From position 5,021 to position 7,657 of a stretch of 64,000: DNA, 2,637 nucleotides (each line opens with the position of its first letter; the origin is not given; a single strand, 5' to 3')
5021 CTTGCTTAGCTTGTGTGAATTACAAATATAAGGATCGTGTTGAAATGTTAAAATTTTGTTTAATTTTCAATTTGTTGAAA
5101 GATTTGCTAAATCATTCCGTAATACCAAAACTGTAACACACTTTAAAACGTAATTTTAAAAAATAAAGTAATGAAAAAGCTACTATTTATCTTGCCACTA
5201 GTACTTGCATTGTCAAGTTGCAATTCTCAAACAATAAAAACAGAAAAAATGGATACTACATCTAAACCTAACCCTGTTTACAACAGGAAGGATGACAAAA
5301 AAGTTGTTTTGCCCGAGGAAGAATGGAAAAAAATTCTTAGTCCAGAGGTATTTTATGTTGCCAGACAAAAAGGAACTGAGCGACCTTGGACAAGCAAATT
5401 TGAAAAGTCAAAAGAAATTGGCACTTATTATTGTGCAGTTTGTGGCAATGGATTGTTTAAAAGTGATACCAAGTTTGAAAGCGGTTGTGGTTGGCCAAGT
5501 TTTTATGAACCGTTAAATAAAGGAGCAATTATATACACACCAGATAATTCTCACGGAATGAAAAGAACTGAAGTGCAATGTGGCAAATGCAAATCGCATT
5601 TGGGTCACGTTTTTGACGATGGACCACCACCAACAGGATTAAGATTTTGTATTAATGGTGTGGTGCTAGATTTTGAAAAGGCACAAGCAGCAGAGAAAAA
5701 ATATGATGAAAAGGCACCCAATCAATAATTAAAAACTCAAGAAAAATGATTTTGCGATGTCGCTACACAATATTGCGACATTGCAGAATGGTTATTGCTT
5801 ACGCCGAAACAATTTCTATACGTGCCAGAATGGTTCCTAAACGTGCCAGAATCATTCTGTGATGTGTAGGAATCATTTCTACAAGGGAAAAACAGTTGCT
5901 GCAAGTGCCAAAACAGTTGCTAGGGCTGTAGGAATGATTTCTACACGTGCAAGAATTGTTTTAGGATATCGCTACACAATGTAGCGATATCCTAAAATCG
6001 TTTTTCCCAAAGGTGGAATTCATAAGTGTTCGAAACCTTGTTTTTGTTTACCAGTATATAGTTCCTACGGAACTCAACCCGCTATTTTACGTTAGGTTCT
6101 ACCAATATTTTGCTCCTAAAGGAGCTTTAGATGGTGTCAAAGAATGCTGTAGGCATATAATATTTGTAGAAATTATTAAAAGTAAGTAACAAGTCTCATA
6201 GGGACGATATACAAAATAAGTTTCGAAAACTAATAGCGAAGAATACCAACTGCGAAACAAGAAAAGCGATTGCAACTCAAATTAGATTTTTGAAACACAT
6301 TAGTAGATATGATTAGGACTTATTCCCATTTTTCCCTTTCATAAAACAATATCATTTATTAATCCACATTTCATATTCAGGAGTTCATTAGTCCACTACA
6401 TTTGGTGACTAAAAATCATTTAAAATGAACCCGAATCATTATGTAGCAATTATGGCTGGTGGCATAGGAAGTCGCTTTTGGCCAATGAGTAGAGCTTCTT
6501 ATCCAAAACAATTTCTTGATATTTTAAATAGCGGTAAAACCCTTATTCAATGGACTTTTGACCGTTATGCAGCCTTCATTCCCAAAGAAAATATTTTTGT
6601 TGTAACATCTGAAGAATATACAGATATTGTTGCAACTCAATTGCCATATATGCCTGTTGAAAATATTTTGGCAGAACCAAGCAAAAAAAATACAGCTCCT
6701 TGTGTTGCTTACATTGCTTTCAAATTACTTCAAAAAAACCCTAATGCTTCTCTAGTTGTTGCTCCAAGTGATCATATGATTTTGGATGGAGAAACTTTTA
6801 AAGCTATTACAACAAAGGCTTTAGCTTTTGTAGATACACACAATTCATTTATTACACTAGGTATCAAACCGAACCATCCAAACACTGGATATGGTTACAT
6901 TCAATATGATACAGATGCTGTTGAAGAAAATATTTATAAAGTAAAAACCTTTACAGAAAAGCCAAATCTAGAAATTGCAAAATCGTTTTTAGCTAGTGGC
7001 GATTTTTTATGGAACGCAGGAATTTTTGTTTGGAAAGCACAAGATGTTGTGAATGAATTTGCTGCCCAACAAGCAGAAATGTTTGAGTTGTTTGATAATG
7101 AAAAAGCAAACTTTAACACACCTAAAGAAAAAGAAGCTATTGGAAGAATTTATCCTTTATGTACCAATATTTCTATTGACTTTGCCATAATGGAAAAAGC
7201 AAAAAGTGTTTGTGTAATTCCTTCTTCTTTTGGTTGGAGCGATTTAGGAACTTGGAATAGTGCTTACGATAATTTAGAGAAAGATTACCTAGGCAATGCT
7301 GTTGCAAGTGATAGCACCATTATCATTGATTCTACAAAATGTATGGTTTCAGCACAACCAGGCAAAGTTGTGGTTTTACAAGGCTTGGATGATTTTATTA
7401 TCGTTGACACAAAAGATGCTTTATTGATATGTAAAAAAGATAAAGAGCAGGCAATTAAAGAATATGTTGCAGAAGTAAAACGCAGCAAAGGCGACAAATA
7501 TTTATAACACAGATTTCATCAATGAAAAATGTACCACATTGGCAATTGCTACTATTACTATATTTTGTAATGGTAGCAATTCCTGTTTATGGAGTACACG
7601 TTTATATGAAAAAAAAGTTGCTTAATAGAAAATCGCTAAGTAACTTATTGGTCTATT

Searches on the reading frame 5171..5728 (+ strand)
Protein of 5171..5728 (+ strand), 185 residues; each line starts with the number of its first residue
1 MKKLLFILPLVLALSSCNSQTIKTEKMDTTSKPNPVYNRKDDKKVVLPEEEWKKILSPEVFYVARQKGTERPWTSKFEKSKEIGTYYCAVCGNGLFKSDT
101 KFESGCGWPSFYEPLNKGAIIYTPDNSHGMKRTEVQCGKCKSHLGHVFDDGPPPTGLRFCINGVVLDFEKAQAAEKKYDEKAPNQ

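Call 15: search_protein_families(library=ncbifam, proteins=[window:5171-5728:+])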
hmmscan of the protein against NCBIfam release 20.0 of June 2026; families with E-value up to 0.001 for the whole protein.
window:5171-5728:+ (185 aa): 4 families
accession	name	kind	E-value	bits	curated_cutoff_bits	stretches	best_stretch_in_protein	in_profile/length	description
TIGR00357.1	TIGR00357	equivalog_domain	4.2e-53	178.9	113.05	1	49-176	4-131/134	peptide-methionine (R)-S-oxide reductase MsrB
NF004042.0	PRK05550.1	equivalog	1.6e-37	129.2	330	1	52-177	7-130/293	bifunctional methionine sulfoxide reductase B/A protein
NF010625.0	PRK14018.1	equivalog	6.2e-35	120.7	522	1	24-173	356-507/521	bifunctional peptide-methionine (S)-S-oxide reductase MsrA/peptide-methionine (R)-S-oxide reductase MsrB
NF004036.0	PRK05508.1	equivalog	1e-29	102.8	179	1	55-171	5-119/121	methionine-R-sulfoxide reductase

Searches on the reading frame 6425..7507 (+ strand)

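Call 15: search_protein_families(library=ncbifam, proteins=[window:6425-7507:+])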
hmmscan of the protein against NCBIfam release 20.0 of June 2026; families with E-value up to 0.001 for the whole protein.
window:6425-7507:+ (360 aa): 8 families
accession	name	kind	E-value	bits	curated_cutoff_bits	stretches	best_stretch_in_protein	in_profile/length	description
TIGR01479.1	GMP_PMI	equivalog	3.7e-86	289.8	372.95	1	8-355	4-349/467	mannose-1-phosphate guanylyltransferase/mannose-6-phosphate isomerase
NF012004.0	PRK15460.1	equivalog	3.5e-64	217.2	859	1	5-353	6-357/478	mannose-1-phosphate guanyltransferase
TIGR01099.1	galU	equivalog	2.6e-09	37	326.8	1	112-201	125-211/261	UTP--glucose-1-phosphate uridylyltransferase GalU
NF001183.0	PRK00155.1-3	subfamily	2e-05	24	166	1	6-67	3-59/237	D-ribitol-5-phosphate cytidylyltransferase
TIGR00453.1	ispD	equivalog_domain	6e-05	22.6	181.3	1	7-75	2-64/219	2-C-methyl-D-erythritol 4-phosphate cytidylyltransferase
NF041173.1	Sug_nt_acttase_Thmprot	equivalog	6e-05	22.2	600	1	7-170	3-149/405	bifunctional sugar-1-phosphate nucleotidylyltransferase/acetyltransferase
NF010932.0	PRK14352.1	equivalog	6.2e-05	21.8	611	1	6-174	8-164/488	bifunctional UDP-N-acetylglucosamine diphosphorylase/glucosamine-1-phosphate N-acetyltransferase GlmU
NF001186.0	PRK00155.2-3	equivalog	0.00044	19.8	253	0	4-69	4-63/224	2-C-methyl-D-erythritol 4-phosphate cytidylyltransferase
